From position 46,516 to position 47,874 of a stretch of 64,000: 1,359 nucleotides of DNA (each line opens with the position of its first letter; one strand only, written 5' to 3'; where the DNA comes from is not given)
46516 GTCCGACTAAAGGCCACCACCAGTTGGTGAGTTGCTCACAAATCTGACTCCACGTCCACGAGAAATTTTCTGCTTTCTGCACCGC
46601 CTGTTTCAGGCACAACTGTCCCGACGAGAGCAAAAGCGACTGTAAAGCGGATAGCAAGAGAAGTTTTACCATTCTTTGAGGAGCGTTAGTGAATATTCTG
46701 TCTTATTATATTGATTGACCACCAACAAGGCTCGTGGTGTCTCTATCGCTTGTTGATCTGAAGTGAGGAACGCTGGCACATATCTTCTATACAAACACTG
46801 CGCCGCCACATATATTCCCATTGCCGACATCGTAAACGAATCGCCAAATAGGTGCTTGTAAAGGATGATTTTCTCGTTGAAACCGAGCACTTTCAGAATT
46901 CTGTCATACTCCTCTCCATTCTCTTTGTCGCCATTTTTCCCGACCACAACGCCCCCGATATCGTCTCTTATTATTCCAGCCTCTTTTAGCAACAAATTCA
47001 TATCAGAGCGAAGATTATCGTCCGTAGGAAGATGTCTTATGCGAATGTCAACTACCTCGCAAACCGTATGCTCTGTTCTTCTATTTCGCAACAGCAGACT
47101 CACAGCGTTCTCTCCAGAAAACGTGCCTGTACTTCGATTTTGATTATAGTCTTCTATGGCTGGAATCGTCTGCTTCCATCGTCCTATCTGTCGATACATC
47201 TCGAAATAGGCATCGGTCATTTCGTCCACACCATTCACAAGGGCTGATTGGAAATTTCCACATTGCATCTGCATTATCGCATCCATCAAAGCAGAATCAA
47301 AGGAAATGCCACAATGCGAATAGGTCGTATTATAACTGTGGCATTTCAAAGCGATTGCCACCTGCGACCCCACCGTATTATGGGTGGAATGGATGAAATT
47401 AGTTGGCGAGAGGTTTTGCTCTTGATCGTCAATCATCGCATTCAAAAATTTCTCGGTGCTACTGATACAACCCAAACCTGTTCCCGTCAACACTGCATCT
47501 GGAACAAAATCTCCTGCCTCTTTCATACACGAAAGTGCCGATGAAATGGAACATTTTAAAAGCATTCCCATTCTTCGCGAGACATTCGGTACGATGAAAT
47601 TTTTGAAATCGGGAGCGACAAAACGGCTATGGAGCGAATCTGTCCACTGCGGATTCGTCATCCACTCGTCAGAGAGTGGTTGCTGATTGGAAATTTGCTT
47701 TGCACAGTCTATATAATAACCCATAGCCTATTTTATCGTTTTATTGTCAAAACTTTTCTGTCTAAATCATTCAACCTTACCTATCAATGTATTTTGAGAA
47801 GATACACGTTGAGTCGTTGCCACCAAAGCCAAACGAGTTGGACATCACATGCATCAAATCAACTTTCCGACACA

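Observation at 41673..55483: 15-gene aryl-polyene/flexirubin-like type II PKS-FAS operon with a reduced, atypical gene set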

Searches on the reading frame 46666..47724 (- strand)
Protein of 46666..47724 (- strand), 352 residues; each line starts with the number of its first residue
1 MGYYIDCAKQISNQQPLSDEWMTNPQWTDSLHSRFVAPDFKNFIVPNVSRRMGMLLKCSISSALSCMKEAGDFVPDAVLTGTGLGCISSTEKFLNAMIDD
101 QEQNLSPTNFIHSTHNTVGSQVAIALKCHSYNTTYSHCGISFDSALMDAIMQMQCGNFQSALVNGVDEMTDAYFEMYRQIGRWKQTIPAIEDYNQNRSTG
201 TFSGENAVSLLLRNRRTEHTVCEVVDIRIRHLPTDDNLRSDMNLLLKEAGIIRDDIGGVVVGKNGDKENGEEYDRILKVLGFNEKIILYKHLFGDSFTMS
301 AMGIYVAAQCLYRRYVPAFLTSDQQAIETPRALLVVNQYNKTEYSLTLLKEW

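Call 5: search_protein_families(library=pfam, proteins=[window:46666-47724:-], max_evalue=0.01)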
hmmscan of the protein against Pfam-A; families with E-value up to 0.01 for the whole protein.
window:46666-47724:- (352 aa): 3 families
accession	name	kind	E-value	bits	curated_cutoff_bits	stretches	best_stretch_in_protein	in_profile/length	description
PF13723.12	Ketoacyl-synt_2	-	8.2e-11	42.3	25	1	21-179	4-151/223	Beta-ketoacyl synthase, N-terminal domain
PF00109.32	ketoacyl-synt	-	0.001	19.2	20.8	1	51-212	85-246/252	Beta-ketoacyl synthase, N-terminal domain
PF00108.29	Thiolase_N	-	0.008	16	26.4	0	129-179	75-125/260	Thiolase, N-terminal domain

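Call 7: search_protein_families(library=ncbifam, proteins=[window:46666-47724:-], max_evalue=0.01)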
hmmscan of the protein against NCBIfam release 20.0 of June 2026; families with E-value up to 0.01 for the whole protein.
window:46666-47724:- (352 aa): 4 families
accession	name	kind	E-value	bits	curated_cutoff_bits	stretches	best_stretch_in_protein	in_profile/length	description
TIGR03150.1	fabF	equivalog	4.9e-07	28.8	493.75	1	39-169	55-191/407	beta-ketoacyl-ACP synthase II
NF005589.0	PRK07314.1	subfamily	3e-05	23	387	1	39-169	58-194/413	beta-ketoacyl-ACP synthase II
TIGR01930.1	AcCoA-C-Actrans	subfamily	0.0057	15.6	240.55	1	137-200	82-144/385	acetyl-CoA C-acyltransferase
TIGR00669.1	asnA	equivalog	0.0063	15.8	292.8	0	279-325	229-272/330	aspartate--ammonia ligase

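Call 19: find_homologous_proteins(query=window:46666-47724:-, max_evalue=0.001)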
Query window:46666-47724:- (352 aa): 552 proteins with E <= 0.001 among 2563 candidates; the best 120 are listed.
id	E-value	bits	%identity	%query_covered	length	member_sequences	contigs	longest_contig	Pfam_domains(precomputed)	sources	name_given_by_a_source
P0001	2.2e-235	798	98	100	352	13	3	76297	PF13723.13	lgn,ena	-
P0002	5.4e-193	659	81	100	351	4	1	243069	PF13723.13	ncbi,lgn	-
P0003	3.5e-190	650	80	100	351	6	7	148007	PF13723.13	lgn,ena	-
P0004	9.2e-126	438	57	99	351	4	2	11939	PF00109.33,PF13723.13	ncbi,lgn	-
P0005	1.3e-119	418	51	99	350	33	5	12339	PF00109.33,PF13723.13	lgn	-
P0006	4.6e-113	396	50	99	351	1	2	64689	PF00109.33,PF13723.13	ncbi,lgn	-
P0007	5.7e-112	392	49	99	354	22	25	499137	PF13723.13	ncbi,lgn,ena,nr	ncbi:MAG: beta-ketoacyl synthase chain length factor [Paludibacteraceae bacterium]|nr:beta-ketoacyl 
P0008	2.0e-111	391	52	99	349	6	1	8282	PF00109.33,PF13723.13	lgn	-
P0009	6.3e-111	389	52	99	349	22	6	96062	PF00109.33,PF13723.13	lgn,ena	-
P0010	9.8e-111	388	52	99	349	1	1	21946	PF00109.33,PF13723.13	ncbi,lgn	-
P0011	2.5e-105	371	50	99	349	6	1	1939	PF00109.33,PF13723.13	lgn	-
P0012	3.9e-105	370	47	99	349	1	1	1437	PF00109.33,PF13723.13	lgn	-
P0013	1.7e-103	365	49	99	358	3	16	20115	PF00109.33,PF13723.13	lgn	-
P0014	2.8e-101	357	47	99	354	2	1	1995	PF00109.33,PF13723.13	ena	-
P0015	3.1e-93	331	44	99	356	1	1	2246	PF13723.13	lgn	-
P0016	6.5e-93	330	44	99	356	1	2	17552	PF00109.33,PF13723.13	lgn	-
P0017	1.3e-91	325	51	85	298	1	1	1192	PF00109.33,PF13723.13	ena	-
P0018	3.8e-91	324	46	100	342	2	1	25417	PF00109.33,PF13723.13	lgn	-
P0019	1.6e-89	319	43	99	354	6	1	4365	PF13723.13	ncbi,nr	ncbi:MAG: beta-ketoacyl synthase chain length factor [Bacteroidales bacterium]|nr:beta-ketoacyl synt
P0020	4.8e-89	317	42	99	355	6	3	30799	PF00109.33,PF13723.13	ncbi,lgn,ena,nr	ncbi:MAG: beta-ketoacyl synthase chain length factor [Bacteroidales bacterium]|nr:beta-ketoacyl synt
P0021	2.7e-87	311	43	99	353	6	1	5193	PF00109.33,PF13723.13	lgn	-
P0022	1.8e-86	309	43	99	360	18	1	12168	PF00109.33,PF13723.13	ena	-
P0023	2.3e-86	308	42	100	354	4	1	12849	PF00109.33,PF13723.13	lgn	-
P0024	2.6e-86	308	41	100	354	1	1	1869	PF00109.33,PF13723.13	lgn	-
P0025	3.3e-86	308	42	98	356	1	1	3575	PF00109.33,PF13723.13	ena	-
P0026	3.8e-86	307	42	99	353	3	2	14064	PF00109.33,PF13723.13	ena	-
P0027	1.0e-85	306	43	99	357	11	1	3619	PF13723.13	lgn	-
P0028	1.7e-85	305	42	100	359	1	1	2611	PF00109.33,PF13723.13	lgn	-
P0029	4.2e-85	304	41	100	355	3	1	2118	PF00109.33,PF13723.13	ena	-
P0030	8.0e-85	303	43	99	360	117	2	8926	PF00109.33,PF13723.13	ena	-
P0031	1.7e-84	302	43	99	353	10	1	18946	PF00109.33,PF13723.13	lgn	-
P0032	2.3e-84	302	43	99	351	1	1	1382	PF13723.13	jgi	-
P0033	4.4e-84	301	42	99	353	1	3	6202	PF00109.33,PF13723.13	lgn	-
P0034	5.5e-84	300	43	99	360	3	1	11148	PF00109.33,PF13723.13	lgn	-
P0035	5.7e-84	300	42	100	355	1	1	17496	PF00109.33,PF13723.13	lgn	-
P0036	5.9e-84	300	42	99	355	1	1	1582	PF13723.13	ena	-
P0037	8.1e-84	300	41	99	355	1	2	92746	PF13723.13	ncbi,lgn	-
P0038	1.1e-83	299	41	100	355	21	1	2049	PF00109.33,PF13723.13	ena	-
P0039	1.5e-83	299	43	99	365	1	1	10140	PF13723.13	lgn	-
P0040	2.1e-83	298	42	100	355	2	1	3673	PF00109.33,PF13723.13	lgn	-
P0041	4.1e-83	298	43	99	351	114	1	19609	PF13723.13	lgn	-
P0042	6.5e-83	297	42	100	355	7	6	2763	PF00109.33,PF13723.13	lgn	-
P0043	1.1e-82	296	42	99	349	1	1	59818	PF13723.13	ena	-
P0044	1.3e-82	296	42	99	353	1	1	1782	PF00109.33,PF13723.13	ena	-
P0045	2.0e-82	295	42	98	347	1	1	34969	PF00109.33,PF13723.13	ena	-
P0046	2.7e-82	295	42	95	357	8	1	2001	PF00109.33,PF13723.13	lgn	-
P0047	3.3e-82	295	40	99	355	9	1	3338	PF00109.33,PF13723.13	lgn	-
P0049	4.0e-82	294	43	95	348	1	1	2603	PF00109.33,PF13723.13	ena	-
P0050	4.2e-82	294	40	99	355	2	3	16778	PF13723.13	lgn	-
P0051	5.5e-82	294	41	100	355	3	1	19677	PF00109.33,PF13723.13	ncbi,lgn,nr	ncbi:MAG: beta-ketoacyl synthase chain length factor [Bacteroidales bacterium]|nr:beta-ketoacyl synt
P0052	5.6e-82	294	41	99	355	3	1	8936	PF00109.33,PF13723.13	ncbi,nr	ncbi:MAG: beta-ketoacyl synthase chain length factor [Bacteroidales bacterium]|nr:beta-ketoacyl synt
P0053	1.0e-81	293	42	96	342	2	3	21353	PF00109.33,PF13723.13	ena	-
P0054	1.4e-81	292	42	99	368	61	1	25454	PF00109.33,PF13723.13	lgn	-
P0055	1.5e-81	292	43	99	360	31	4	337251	PF00109.33,PF13723.13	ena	-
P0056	1.7e-81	292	41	99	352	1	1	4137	PF00109.33,PF13723.13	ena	-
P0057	2.4e-81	292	41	99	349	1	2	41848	PF13723.13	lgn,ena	-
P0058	4.4e-81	291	42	99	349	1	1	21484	PF13723.13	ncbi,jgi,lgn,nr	ncbi:MAG: beta-ketoacyl synthase chain length factor [Tannerella sp.]|jgi:3-oxoacyl-(acyl-carrier-pr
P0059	4.8e-81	291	42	99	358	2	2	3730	PF00109.33,PF13723.13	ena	-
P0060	5.4e-81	291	40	99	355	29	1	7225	PF00109.33,PF13723.13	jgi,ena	-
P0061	1.0e-80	290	41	99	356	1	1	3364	PF00109.33,PF13723.13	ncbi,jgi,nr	ncbi:MAG: beta-ketoacyl synthase chain length factor [Bacteroidales bacterium]|jgi:3-oxoacyl-(acyl-c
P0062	1.2e-80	289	42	99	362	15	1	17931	PF00109.33,PF13723.13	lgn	-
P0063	2.5e-80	288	41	100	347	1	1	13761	PF00109.33,PF13723.13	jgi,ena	-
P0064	3.0e-80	288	40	98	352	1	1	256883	PF00109.33,PF13723.13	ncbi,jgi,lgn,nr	ncbi:MAG: beta-ketoacyl synthase chain length factor [Bacteroidales bacterium]|jgi:3-oxoacyl-(acyl-c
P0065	3.4e-80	288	41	99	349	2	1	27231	PF13723.13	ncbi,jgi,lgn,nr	ncbi:MAG: beta-ketoacyl synthase chain length factor [Tannerella sp.]|jgi:3-oxoacyl-(acyl-carrier-pr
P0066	4.2e-80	288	41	99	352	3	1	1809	PF00109.33,PF13723.13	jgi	jgi:3-oxoacyl-(acyl-carrier-protein) synthase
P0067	4.9e-80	287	41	99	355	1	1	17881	PF00109.33,PF13723.13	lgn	-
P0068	6.4e-80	287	41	99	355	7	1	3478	PF00109.33,PF13723.13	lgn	-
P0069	1.1e-79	286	42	100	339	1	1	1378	PF13723.13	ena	-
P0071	2.7e-79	285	40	99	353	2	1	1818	PF13723.13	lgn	-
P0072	4.7e-79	284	41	99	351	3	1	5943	PF00109.33,PF13723.13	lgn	-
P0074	8.4e-79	283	41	99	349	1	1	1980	PF00109.33,PF13723.13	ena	-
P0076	1.2e-78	283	41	99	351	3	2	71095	PF13723.13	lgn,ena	-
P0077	2.8e-78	282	40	99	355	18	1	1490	PF00109.33,PF13723.13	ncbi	-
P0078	2.9e-78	282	41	92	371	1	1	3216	PF00109.33,PF13723.13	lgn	-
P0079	3.9e-78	281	40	98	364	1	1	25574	PF00109.33,PF13723.13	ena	-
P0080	4.3e-78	281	40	98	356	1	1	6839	PF00109.33,PF13723.13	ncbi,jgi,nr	ncbi:MAG: beta-ketoacyl synthase chain length factor [Bacteroidales bacterium]|jgi:3-oxoacyl-(acyl-c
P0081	6.7e-78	280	40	95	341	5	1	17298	PF00109.33,PF13723.13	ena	-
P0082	1.3e-77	279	40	99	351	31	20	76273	PF13723.13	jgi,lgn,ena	jgi:3-oxoacyl-(acyl-carrier-protein) synthase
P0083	2.0e-77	279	41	99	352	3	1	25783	PF13723.13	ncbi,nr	ncbi:MAG: hypothetical protein LBL07_14630 [Tannerella sp.]|nr:hypothetical protein [Tannerella sp.]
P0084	3.2e-77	278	41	99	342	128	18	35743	PF00109.33,PF13723.13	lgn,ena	-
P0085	4.0e-77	278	42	99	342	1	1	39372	PF00109.33,PF13723.13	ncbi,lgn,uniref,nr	ncbi:beta-ketoacyl synthase N-terminal-like domain-containing protein [Tannerella sp.]|uniref:beta-k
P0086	4.3e-77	278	41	99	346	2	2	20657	PF00109.33,PF13723.13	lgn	-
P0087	7.7e-77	277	39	99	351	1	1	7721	PF00109.33,PF13723.13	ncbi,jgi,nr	ncbi:MAG: hypothetical protein LBF89_03950 [Bacteroidales bacterium]|jgi:3-oxoacyl-(acyl-carrier-pro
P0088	9.0e-77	277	41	99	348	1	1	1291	PF00109.33,PF13723.13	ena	-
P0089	1.1e-76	276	40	99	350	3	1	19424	PF13723.13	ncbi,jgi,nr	ncbi:MAG: beta-ketoacyl synthase chain length factor [Tannerella sp.]|jgi:3-oxoacyl-(acyl-carrier-pr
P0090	1.7e-76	276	43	91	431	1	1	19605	PF13723.13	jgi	jgi:hypothetical protein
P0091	2.1e-76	276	40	99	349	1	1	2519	PF00109.33,PF13723.13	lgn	-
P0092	2.3e-76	275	43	93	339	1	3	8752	PF00109.33,PF13723.13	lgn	-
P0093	2.3e-76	275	41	99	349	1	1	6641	PF13723.13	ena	-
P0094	2.4e-76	275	40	99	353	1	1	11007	PF13723.13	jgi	jgi:3-oxoacyl-(acyl-carrier-protein) synthase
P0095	3.1e-76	275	43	93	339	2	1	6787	PF00109.33,PF13723.13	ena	-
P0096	4.5e-76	274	39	99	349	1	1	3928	PF13723.13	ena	-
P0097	1.2e-75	273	43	99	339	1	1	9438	PF13723.13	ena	-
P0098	1.7e-75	272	39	99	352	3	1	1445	PF13723.13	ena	-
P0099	2.0e-75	272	41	99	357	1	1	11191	PF13723.13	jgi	jgi:3-oxoacyl-(acyl-carrier-protein) synthase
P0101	3.1e-75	272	39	99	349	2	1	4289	PF13723.13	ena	-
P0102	3.3e-75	272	39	99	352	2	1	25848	PF00109.33,PF13723.13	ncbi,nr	ncbi:MAG: hypothetical protein LBS03_08180 [Bacteroidales bacterium]|nr:hypothetical protein [Bacter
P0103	3.6e-75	271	39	100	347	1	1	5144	PF00109.33,PF13723.13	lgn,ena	-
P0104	3.8e-75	271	38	99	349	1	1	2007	PF13723.13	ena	-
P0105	9.6e-75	270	39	97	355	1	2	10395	PF00109.33,PF13723.13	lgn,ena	-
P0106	1.6e-74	269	40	99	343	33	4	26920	PF00109.33,PF13723.13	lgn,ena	-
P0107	2.2e-74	269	46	52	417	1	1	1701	PF13723.13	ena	-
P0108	2.6e-74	269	40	99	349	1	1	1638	PF13723.13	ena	-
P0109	3.3e-74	268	39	99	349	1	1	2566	PF00109.33,PF13723.13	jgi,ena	-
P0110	4.0e-74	268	42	99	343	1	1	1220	PF00109.33,PF13723.13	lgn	-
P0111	4.9e-74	268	41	99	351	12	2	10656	PF00109.33,PF13723.13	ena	-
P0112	7.6e-74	267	39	99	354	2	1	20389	PF13723.13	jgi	jgi:3-oxoacyl-(acyl-carrier-protein) synthase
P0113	8.0e-74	267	39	99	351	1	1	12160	PF13723.13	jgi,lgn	jgi:3-oxoacyl-(acyl-carrier-protein) synthase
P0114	8.2e-74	267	38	99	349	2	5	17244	PF13723.13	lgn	-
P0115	8.7e-74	267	40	98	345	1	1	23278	PF00109.33,PF13723.13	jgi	jgi:3-oxoacyl-(acyl-carrier-protein) synthase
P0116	1.7e-73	266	42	99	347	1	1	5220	PF00109.33,PF13723.13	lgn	-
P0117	1.8e-73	266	40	99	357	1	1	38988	PF13723.13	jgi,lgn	jgi:3-oxoacyl-(acyl-carrier-protein) synthase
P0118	2.4e-73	265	42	93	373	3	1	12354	PF13723.13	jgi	-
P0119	2.8e-73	265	40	92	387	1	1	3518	PF13723.13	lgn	-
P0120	2.8e-73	265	39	98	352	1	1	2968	PF00109.33,PF13723.13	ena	-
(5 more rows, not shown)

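Call 21: find_related_loci(query=A1, collection=genome_contigs, flank=10000)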
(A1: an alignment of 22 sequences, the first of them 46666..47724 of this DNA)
Query A1 (352 aa) in genome_contigs; peptide patterns used: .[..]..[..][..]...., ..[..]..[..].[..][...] (x = any residue, [..] = any of these).
600 stretches matched a pattern (row limit reached: there are more); 599 encode a relative of the query (tblastn E <= 1e-3); the best 80 are kept; 80 distinct loci.
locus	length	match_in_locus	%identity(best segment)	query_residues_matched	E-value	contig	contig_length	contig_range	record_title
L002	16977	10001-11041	49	1-350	2e-113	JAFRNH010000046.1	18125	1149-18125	MAG: Paludibacteraceae bacterium isolate RGIG2625 Goat_Omasum-1__c309410, whole genome shotgun sequence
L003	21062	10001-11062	43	1-352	2e-97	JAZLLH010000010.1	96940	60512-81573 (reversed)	MAG: Bacteroidales bacterium isolate T1900044958_TA20190014.MAGScoT_cleanbin_000008 SGB_3879_k141_291029, whole genome s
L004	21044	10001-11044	45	1-349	6e-96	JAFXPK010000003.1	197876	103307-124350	MAG: Paludibacteraceae bacterium isolate RGIG6625 Sheep_Rumen-1__c16677, whole genome shotgun sequence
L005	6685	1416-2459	45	1-349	2e-95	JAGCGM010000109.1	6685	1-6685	MAG: Paludibacteraceae bacterium isolate RGIG9770 Yak_Omasum-5__c397813, whole genome shotgun sequence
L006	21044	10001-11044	44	1-349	9e-94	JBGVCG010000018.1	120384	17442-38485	MAG: Paludibacteraceae bacterium isolate ruminal_MAG_39 ruminal_MAG_39_contig_0018, whole genome shotgun sequence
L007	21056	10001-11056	41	1-349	3e-92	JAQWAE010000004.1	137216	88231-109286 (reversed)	MAG: Bacteroidales bacterium isolate STF2_19 NODE_119_length_137216_cov_11.365558_Sandtown_F2, whole genome shotgun sequ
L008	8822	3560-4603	41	1-350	7e-92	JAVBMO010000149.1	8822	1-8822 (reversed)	MAG: Bacteroidales bacterium isolate EPI_MAG_00054 c_000005783941, whole genome shotgun sequence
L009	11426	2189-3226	39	4-349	3e-89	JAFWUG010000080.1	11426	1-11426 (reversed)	MAG: Bacteroidales bacterium isolate RGIG6076 Sheep_Omasum.Co__c1317984, whole genome shotgun sequence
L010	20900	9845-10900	40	1-351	4e-89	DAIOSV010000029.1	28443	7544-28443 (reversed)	MAG TPA_asm: Bacteroidales bacterium isolate CTOTU1912 NODE_486_length_28443_cov_39.501162, whole genome shotgun sequenc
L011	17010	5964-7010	39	1-351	4e-88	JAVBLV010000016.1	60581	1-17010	MAG: Bacteroidales bacterium isolate EPI_MAG_00033 c_000005236646, whole genome shotgun sequence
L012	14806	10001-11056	41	1-351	3e-87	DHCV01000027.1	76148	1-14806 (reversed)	MAG TPA_asm: Bacteroidales bacterium UBA4893 UBA4893_contig_3748, whole genome shotgun sequence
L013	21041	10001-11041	40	4-349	8e-87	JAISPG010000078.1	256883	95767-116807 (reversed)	MAG: Bacteroidales bacterium isolate Iy174_bin98 k119_2166551, whole genome shotgun sequence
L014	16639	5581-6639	40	1-349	2e-86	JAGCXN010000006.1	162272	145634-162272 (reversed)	MAG: Bacteroidales bacterium isolate RGIG10213 Yak_Rumen-5__c246088, whole genome shotgun sequence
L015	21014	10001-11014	41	4-351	6e-86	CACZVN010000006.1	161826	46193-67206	MAG: uncultured Prevotellaceae bacterium isolate RUG12989 genome assembly, contig: RUG12989_asm_6, whole genome shotgun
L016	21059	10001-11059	40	1-349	5e-85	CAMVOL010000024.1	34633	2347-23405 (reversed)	MAG TPA_asm: uncultured Bacteroidales bacterium isolate SRR8387721_bin.63_metaWRAP_v1.3_MAG genome assembly, contig: ERZ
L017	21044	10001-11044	40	1-350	6e-85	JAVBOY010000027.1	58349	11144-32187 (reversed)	MAG: Lentimicrobiaceae bacterium isolate EPI_MAG_00121 c_000000042994, whole genome shotgun sequence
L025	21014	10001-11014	41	4-351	4e-81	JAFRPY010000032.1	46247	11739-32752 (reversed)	MAG: Prevotella sp. isolate RGIG2694 Goat_Omasum-3__c1318, whole genome shotgun sequence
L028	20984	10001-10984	40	22-349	1e-80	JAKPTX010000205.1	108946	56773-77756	MAG: Bacteroidota bacterium isolate USPA_maxbin.052 k141_1443180, whole genome shotgun sequence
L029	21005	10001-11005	40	4-349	5e-79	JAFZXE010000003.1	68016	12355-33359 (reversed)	MAG: Bacteroidales bacterium isolate RGIG8179 Water_buffalos_Rumen-3__c142770, whole genome shotgun sequence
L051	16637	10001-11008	36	4-350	7e-71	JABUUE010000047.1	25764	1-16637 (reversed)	MAG: Bacteroidaceae bacterium isolate MAG57 scaffold47_size25764, whole genome shotgun sequence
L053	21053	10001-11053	37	1-350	3e-70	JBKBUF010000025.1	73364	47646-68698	MAG: Cytophagaceae bacterium isolate 21I_069.bin.21 NODE_387_length_73364_cov_6.624619, whole genome shotgun sequence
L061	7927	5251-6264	37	4-350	5e-68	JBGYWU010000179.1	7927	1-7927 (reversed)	MAG: Candidatus Limimorpha sp. isolate D-66_MAG_33 D-66__115246, whole genome shotgun sequence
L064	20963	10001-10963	38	8-350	6e-67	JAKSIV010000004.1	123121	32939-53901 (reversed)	MAG: Bacteroidaceae bacterium isolate Horse_feces30 MAG030_4, whole genome shotgun sequence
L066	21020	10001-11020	44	4-344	1e-90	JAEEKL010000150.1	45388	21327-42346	MAG: Bacteroidales bacterium isolate Tb.RUG.192 k141_7371802_flag=0_multi=35.0302_len=45388, whole genome shotgun sequen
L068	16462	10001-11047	33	4-351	4e-66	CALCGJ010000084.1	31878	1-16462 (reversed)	MAG TPA_asm: uncultured Bacteroidetes bacterium isolate ERR2206790_bin.55_CONCOCT_v1.1_MAG genome assembly, contig: ERZ8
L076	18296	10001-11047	34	1-352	3e-64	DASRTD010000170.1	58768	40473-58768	MAG TPA_asm: Mucilaginibacter sp. isolate SMAG_U6618 k141_4889394, whole genome shotgun sequence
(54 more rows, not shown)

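Call 22: find_encoding_contigs(protein=P0002, flank=10000, max_places=2)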
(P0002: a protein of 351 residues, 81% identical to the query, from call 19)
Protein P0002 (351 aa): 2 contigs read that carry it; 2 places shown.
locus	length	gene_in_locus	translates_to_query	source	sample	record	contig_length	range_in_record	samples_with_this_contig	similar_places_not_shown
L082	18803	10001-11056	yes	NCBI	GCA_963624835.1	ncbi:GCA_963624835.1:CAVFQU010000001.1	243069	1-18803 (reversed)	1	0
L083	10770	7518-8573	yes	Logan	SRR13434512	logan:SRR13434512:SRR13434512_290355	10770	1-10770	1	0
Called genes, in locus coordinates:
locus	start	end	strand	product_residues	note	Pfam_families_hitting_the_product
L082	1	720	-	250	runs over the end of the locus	PF01346:FKBP_N, PF00254:FKBP_C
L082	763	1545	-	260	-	PF01346:FKBP_N, PF00254:FKBP_C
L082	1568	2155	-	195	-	PF01346:FKBP_N, PF00254:FKBP_C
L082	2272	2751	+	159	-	PF14088:DUF4268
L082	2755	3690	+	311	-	PF03279:Lip_A_acyltrans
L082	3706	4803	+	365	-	PF21212:Dimerisation2-like_dom, PF00891:Methyltransf_2, PF13489:Methyltransf_23 (weak)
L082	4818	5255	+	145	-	PF22817:ApeP-like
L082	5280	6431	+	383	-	PF00109:ketoacyl-synt, PF08545:ACP_syn_III (faint), PF02801:Ketoacyl-synt_C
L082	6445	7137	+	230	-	PF14014:DUF4230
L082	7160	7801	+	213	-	PF14014:DUF4230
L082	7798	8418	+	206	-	-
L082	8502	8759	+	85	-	PF00550:PP-binding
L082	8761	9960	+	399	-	PF00109:ketoacyl-synt, PF00108:Thiolase_N (weak), PF08545:ACP_syn_III (faint), PF02801:Ketoacyl-synt_C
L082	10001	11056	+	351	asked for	PF13723:Ketoacyl-synt_2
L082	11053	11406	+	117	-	PF00892:EamA, PF10639:TMEM234 (weak)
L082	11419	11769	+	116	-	PF22818:ApeI-like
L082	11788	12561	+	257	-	PF00535:Glycos_transf_2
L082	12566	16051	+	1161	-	PF03176:MMPL, PF01553:Acyltransferase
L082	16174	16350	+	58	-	-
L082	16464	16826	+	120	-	PF03788:LrgA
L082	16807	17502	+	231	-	PF04172:LrgB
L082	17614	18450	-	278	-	PF03144:GTP_EFTU_D2 (weak)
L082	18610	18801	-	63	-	?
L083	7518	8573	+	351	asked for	PF13723:Ketoacyl-synt_2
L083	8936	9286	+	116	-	PF22818:ApeI-like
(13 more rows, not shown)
